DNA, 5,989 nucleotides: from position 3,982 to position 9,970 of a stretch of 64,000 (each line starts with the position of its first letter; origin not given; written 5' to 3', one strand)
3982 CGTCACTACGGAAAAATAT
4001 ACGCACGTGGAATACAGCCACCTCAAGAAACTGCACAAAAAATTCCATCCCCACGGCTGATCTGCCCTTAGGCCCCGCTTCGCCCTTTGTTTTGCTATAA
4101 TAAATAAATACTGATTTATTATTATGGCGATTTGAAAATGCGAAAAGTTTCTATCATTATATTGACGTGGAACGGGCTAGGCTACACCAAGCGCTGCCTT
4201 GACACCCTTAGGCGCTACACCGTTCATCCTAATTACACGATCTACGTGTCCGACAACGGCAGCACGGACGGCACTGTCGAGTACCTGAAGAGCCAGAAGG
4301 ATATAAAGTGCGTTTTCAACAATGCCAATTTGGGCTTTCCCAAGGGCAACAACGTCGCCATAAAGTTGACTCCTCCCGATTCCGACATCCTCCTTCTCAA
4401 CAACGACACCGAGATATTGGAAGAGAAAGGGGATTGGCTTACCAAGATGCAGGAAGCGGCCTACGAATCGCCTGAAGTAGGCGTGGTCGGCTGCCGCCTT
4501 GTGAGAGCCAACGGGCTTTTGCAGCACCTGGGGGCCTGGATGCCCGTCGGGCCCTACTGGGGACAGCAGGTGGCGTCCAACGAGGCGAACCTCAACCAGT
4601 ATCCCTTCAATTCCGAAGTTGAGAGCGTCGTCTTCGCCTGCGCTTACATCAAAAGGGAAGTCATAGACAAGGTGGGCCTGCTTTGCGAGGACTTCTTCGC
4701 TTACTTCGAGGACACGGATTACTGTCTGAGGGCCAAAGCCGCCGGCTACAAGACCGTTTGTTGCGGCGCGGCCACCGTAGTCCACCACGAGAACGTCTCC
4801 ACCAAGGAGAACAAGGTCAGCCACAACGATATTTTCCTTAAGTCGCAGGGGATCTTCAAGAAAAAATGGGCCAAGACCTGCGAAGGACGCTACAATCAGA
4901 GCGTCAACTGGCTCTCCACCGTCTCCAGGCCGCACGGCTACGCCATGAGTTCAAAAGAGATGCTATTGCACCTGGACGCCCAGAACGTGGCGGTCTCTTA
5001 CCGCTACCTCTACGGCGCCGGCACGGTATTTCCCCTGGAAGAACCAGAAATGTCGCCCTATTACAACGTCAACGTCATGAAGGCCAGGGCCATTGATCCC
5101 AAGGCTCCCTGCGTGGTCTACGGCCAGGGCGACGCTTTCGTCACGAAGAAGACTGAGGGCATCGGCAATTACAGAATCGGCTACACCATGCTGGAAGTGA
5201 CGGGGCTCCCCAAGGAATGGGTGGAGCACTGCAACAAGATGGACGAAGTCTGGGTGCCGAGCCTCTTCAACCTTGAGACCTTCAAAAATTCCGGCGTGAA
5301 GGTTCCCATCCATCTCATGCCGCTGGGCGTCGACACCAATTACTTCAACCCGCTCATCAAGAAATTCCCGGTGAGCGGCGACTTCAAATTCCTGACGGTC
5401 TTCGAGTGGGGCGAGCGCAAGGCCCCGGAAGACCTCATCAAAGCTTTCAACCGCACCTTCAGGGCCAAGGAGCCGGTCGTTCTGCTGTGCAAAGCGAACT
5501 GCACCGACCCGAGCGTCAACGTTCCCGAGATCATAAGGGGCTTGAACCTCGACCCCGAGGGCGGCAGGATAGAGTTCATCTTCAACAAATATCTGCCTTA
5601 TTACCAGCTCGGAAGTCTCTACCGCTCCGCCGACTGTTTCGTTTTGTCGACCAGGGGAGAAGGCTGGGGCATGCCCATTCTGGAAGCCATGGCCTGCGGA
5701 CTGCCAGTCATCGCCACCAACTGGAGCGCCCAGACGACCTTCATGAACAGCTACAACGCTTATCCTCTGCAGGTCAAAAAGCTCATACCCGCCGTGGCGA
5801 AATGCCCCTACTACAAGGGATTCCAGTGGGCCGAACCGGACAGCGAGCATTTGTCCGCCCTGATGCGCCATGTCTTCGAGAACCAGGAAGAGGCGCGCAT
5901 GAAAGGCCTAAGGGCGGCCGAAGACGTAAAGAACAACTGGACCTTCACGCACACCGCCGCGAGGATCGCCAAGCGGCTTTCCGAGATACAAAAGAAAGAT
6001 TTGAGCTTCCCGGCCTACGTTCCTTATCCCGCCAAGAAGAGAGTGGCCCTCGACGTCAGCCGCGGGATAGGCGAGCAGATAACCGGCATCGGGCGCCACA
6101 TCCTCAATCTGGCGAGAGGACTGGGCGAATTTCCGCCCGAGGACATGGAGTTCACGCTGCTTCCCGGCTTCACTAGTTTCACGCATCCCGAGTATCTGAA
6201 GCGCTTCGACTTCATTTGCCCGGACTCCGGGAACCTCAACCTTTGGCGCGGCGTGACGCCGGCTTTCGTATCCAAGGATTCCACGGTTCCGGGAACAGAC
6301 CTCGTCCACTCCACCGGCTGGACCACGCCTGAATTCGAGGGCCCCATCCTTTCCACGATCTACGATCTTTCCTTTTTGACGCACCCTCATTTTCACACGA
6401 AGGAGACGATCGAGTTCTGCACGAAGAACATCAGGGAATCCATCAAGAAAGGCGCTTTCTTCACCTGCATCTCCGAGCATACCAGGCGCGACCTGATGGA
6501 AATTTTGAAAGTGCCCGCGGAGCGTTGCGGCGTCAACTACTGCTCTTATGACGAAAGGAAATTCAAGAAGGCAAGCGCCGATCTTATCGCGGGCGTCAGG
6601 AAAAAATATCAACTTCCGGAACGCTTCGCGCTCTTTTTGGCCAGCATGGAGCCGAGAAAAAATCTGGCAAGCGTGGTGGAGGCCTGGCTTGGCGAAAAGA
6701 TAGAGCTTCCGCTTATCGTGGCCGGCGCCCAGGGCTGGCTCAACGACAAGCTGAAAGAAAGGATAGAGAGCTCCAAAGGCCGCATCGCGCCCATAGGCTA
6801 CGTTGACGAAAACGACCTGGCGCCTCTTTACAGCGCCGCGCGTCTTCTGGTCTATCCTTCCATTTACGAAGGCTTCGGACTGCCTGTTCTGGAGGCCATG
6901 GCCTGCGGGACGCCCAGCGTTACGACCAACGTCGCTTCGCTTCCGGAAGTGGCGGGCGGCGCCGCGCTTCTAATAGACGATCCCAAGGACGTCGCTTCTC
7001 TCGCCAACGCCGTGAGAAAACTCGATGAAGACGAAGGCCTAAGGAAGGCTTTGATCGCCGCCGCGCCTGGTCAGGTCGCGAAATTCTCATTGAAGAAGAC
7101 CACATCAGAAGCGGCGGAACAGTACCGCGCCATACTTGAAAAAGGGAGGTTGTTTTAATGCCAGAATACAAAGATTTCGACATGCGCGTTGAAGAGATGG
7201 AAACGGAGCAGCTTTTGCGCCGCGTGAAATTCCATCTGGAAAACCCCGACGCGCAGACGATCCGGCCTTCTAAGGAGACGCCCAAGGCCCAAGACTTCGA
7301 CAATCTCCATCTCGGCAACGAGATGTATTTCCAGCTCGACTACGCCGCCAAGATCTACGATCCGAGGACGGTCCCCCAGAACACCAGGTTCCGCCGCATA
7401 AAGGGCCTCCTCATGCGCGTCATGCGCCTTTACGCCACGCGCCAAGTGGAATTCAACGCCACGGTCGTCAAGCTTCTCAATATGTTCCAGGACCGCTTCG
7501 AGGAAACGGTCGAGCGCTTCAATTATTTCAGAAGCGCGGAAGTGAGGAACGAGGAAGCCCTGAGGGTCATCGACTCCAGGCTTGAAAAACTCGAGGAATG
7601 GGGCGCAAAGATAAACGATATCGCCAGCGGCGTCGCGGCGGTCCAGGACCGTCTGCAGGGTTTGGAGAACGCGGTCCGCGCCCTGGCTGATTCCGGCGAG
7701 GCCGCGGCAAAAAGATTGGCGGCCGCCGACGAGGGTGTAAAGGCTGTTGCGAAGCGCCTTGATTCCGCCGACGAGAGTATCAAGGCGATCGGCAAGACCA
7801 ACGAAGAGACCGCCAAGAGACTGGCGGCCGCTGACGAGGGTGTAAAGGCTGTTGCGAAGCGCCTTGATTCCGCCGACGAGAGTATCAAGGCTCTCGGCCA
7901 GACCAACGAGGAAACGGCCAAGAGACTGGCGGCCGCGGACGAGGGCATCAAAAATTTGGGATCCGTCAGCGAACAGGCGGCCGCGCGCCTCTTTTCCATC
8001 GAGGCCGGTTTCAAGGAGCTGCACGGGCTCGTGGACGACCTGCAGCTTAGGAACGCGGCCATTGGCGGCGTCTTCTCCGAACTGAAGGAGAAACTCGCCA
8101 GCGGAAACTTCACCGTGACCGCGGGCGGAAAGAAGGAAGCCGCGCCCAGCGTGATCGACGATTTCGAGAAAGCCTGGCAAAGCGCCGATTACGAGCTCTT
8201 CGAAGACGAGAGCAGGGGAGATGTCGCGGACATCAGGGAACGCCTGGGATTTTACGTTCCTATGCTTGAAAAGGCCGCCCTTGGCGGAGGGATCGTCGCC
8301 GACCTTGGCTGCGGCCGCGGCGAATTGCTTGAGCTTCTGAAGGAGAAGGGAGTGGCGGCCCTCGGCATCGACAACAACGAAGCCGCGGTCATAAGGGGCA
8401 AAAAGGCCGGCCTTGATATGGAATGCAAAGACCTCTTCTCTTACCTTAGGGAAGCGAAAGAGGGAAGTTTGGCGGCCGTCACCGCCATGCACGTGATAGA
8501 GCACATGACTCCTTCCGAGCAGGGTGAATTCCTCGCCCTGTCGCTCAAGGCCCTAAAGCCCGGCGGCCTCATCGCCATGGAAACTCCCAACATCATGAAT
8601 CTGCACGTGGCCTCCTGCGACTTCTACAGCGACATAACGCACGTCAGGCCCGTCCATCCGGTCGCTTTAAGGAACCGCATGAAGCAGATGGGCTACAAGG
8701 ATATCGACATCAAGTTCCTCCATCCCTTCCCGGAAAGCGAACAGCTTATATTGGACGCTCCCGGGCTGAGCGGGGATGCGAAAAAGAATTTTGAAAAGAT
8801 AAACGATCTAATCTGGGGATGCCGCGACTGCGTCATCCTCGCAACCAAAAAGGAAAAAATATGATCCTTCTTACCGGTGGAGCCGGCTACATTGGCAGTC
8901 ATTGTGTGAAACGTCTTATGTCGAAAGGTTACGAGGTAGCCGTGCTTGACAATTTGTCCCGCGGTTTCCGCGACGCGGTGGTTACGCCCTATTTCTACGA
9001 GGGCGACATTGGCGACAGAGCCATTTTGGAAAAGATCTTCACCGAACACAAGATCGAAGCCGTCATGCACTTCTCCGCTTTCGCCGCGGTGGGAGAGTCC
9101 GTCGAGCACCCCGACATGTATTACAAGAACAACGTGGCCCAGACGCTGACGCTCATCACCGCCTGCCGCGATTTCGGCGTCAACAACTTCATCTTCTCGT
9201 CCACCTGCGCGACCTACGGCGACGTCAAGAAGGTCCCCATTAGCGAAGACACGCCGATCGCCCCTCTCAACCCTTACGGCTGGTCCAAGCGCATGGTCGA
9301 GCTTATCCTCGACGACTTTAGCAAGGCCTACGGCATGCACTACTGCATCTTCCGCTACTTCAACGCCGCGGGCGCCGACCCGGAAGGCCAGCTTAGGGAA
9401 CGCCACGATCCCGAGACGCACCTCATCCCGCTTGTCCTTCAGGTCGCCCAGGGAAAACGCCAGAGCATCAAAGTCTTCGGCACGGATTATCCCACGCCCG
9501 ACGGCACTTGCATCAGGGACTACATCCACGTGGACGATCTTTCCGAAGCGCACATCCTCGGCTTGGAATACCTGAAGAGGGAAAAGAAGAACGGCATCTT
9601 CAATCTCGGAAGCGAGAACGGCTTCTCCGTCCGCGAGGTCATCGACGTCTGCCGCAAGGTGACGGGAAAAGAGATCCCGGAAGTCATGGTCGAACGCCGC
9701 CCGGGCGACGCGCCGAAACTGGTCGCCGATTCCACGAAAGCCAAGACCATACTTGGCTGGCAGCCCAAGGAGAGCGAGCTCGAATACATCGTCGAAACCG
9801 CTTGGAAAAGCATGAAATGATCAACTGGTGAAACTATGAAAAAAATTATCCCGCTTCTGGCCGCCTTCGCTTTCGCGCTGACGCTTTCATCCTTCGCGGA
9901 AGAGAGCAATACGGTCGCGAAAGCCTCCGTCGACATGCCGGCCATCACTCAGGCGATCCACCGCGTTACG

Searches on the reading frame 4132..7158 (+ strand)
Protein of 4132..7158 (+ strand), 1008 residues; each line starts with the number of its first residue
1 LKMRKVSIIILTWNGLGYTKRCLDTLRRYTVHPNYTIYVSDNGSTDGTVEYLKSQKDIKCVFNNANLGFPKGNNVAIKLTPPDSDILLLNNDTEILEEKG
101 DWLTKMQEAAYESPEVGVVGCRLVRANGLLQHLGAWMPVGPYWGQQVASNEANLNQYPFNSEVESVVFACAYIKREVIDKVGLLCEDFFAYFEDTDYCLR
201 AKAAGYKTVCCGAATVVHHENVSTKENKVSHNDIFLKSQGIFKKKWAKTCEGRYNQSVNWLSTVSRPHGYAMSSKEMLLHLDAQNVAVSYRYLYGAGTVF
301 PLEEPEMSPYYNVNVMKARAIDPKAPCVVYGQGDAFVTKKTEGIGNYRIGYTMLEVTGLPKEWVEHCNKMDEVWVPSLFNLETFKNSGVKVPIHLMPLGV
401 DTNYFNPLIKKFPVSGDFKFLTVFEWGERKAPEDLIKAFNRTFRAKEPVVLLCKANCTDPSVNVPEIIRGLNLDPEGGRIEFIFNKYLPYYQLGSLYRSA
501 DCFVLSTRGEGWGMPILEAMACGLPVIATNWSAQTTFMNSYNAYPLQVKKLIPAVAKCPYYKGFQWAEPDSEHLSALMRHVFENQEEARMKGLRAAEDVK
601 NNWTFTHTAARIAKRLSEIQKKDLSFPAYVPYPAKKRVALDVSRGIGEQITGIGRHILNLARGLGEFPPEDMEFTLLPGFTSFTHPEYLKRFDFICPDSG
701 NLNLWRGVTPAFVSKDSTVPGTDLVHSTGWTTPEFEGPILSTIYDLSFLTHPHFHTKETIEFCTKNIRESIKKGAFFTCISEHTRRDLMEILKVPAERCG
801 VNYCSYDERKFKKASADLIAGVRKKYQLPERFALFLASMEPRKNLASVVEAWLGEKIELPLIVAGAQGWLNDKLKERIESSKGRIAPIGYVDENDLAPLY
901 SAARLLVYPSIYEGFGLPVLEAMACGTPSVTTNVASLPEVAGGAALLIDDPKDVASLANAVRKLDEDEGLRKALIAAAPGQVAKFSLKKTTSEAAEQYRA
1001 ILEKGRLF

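Call 31: search_protein_families(library=pfam, proteins=[window:4132-7158:+], max_evalue=0.00001)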
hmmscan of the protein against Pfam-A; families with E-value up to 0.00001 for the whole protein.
window:4132-7158:+ (1008 aa): 6 families
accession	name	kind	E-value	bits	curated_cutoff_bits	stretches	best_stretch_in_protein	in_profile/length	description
PF00534.26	Glycos_transf_1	-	3.4e-44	150.8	26.4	2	829-978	14-169/172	Glycosyl transferases group 1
PF13692.12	Glyco_trans_1_4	-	2.5e-40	138.5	27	2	833-965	4-140/142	Glycosyl transferases group 1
PF13524.12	Glyco_trans_1_2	-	1.8e-16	60.8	25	1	851-982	8-126/144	Glycosyl transferase-like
PF20706.3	GT4-conflict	-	2e-14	53.9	26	1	856-933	230-312/385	Family 4 Glycosyltransferase in conflict systems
PF00535.33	Glycos_transf_2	-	2.2e-14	54.2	23.3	1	7-146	1-132/168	Glycosyl transferase family 2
PF13641.12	Glyco_tranf_2_3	-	8.2e-12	46.1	27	1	6-221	3-214/230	Glycosyltransferase like family 2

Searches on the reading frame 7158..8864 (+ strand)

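Call 31: search_protein_families(library=pfam, proteins=[window:7158-8864:+], max_evalue=0.00001)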
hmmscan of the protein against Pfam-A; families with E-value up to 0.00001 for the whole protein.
window:7158-8864:+ (568 aa): 5 families
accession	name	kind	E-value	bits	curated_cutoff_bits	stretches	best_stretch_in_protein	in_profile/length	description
PF13489.12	Methyltransf_23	-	3.2e-12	46.9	27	1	375-516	21-162/164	Methyltransferase domain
PF13649.12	Methyltransf_25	-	1.9e-09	38.5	27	1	380-470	1-97/97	Methyltransferase domain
PF08241.18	Methyltransf_11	-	1.8e-08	35.4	21.2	1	382-473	2-94/95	Methyltransferase domain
PF07021.18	MetW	-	1.5e-07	31.6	21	1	377-438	14-76/193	Methionine biosynthesis protein MetW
PF08242.18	Methyltransf_12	-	3.5e-07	31.3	30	1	382-472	2-98/98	Methyltransferase domain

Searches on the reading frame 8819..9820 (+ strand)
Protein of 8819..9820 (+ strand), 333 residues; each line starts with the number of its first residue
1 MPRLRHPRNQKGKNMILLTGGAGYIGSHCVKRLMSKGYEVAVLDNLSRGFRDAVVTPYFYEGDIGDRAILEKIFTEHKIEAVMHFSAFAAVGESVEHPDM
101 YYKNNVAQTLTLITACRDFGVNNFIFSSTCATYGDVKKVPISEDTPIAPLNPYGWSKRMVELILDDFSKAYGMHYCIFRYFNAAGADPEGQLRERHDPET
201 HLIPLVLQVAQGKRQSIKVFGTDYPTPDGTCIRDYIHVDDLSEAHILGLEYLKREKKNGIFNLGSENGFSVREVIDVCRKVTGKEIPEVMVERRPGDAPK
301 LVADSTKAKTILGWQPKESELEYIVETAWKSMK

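Call 31: search_protein_families(library=pfam, proteins=[window:8819-9820:+], max_evalue=0.00001)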
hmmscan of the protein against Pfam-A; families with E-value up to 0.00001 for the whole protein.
window:8819-9820:+ (333 aa): 7 families
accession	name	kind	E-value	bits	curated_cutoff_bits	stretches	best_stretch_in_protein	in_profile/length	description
PF01370.27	Epimerase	-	2.8e-63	214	20.9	1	16-264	1-240/240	NAD dependent epimerase/dehydratase family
PF16363.11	GDP_Man_Dehyd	-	2.3e-59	201.9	27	1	17-320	1-325/332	GDP-mannose 4,6 dehydratase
PF01073.25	3Beta_HSD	-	2.1e-16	60.2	22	1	18-161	2-154/280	3-beta hydroxysteroid dehydrogenase/isomerase family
PF02719.21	Polysacc_synt_2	-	2e-15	57.2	20.2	1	16-185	1-173/293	Polysaccharide biosynthesis protein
PF04321.23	RmlD_sub_bind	-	2.3e-15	56.9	27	1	15-166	2-138/287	RmlD substrate binding domain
PF05368.20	NmrA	-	1.8e-07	31.5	27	0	13-131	2-109/298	NmrA-like family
PF07993.18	NAD_binding_4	-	6.9e-07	29.1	20.1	0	78-191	88-215/258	Male sterility protein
